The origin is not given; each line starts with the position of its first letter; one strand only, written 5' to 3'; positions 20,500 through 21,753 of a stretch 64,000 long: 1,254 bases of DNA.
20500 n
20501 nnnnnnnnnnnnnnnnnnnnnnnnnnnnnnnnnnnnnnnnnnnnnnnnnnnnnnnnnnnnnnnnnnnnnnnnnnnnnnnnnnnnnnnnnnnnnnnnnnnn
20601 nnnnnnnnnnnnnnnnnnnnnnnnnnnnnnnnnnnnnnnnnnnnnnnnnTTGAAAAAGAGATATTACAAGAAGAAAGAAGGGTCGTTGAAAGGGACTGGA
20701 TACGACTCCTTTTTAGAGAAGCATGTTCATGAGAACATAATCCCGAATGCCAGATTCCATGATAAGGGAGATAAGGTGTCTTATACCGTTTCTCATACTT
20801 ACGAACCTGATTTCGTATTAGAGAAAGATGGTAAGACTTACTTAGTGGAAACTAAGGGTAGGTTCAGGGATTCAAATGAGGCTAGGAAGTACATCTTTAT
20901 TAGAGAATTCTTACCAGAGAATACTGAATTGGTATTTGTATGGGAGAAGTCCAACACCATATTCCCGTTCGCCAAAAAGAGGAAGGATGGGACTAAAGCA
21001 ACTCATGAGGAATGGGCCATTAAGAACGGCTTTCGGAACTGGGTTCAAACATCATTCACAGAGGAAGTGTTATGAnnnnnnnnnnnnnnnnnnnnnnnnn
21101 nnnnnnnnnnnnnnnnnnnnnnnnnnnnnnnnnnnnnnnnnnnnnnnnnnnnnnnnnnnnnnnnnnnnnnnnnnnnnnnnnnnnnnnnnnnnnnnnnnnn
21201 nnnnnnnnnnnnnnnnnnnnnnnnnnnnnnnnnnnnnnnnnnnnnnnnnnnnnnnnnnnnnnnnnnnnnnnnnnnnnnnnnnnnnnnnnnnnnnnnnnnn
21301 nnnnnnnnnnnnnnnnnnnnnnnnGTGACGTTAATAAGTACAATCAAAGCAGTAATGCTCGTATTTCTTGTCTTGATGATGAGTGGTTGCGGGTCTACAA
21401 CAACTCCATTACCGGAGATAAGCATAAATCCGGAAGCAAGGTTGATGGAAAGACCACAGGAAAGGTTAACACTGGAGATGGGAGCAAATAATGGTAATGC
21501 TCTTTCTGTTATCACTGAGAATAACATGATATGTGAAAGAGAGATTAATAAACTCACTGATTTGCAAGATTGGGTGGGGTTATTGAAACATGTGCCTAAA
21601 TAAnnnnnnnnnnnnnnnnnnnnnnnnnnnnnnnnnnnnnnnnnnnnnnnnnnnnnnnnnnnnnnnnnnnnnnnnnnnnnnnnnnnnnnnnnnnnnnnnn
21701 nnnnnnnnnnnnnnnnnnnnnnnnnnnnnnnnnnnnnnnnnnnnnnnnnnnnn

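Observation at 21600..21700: Promoter-like motif pointing into a terminator hairpin: possible short non-coding or antisense RNA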

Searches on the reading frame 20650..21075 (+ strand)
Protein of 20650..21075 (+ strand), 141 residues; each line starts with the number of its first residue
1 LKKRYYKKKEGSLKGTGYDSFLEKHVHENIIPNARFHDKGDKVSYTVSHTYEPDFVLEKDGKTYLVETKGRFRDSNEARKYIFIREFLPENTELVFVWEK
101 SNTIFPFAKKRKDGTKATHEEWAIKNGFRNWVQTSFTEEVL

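Call 27: find_related_loci(query=window:20650-21072:+, collection=viral_contigs, flank=3000)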
Query window:20650-21072:+ (141 aa) in viral_contigs; peptide patterns used: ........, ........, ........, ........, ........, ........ (x = any residue, [..] = any of these).
187 stretches matched a pattern; 178 encode a relative of the query (tblastn E <= 1e-3); the best 80 are kept; 80 distinct loci.
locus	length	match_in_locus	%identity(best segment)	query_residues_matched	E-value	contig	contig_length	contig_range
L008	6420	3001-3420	85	2-141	9e-81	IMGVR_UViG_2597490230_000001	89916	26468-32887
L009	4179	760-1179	84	2-141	5e-79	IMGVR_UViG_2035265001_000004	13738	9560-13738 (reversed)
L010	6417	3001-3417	73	1-139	2e-67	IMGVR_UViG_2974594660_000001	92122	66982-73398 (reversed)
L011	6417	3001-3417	73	1-139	2e-67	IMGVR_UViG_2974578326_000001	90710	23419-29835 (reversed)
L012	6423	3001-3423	68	1-141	1e-63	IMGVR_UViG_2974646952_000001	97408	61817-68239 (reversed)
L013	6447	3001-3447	59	2-141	4e-55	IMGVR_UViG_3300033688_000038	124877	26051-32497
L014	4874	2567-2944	49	1-128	3e-38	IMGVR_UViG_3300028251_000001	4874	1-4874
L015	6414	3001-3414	45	1-141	7e-36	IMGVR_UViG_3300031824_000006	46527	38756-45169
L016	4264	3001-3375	49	15-141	4e-36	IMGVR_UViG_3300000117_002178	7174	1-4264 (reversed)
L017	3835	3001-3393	47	15-138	2e-35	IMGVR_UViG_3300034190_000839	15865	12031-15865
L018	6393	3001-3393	48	4-136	6e-35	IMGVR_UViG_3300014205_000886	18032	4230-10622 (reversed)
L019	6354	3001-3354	55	17-136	4e-34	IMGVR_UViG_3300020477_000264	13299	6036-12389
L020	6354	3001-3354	55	17-136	4e-34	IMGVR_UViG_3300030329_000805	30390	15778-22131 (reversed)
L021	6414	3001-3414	47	2-141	2e-33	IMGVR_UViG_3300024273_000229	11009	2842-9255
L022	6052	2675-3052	50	9-141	1e-33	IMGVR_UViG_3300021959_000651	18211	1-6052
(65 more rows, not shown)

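Call 56: search_protein_families(library=pfam, proteins=[window:20650-21075:+], max_evalue=0.01)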
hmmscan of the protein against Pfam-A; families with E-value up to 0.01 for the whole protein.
window:20650-21075:+ (141 aa): 1 family
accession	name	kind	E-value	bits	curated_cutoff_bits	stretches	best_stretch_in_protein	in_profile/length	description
PF05367.17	Phage_endo_I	-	9.1e-10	38.8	29.1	1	13-129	10-119/149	Phage endonuclease I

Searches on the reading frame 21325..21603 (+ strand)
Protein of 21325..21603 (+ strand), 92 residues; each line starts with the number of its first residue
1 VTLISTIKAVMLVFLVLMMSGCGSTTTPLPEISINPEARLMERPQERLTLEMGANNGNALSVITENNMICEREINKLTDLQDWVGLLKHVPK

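Call 56: search_protein_families(library=pfam, proteins=[window:21325-21603:+], max_evalue=0.01)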
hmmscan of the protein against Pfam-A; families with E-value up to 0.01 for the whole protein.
window:21325-21603:+ (92 aa): 0 families
